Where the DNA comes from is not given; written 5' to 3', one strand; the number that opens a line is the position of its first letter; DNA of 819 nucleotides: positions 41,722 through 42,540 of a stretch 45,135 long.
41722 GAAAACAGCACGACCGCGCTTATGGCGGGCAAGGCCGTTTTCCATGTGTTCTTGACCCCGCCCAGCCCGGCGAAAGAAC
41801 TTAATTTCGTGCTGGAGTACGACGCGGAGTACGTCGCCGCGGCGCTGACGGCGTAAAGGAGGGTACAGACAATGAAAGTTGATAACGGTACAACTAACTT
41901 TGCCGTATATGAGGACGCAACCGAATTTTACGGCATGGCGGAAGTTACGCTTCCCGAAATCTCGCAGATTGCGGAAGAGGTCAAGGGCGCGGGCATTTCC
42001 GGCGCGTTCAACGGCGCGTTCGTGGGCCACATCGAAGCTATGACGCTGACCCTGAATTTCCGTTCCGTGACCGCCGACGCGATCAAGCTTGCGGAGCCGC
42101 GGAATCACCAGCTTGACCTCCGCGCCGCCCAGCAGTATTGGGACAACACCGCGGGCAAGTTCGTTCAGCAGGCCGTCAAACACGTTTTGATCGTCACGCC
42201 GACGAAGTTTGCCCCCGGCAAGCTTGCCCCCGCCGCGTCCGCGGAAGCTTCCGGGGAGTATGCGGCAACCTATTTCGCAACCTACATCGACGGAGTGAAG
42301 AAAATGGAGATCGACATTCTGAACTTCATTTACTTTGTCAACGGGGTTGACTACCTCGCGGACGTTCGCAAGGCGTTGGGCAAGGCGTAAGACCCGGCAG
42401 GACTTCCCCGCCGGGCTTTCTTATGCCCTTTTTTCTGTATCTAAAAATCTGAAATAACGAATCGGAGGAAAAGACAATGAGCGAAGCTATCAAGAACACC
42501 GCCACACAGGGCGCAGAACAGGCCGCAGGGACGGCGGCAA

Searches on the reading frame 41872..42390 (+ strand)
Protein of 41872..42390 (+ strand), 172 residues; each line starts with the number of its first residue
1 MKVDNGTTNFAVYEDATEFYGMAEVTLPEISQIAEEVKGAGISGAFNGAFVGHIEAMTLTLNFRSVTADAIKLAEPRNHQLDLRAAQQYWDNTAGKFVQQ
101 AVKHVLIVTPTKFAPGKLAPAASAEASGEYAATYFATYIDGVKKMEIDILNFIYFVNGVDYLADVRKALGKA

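Call 38: search_protein_families(library=pfam, proteins=[window:41872-42390:+], max_evalue=0.001)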
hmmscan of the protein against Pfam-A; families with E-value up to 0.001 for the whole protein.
window:41872-42390:+ (172 aa): 1 family
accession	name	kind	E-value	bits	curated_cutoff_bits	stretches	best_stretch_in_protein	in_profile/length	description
PF04985.20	Phage_tube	-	1.1e-45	155.9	22.4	1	8-170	5-165/165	Phage tail tube protein FII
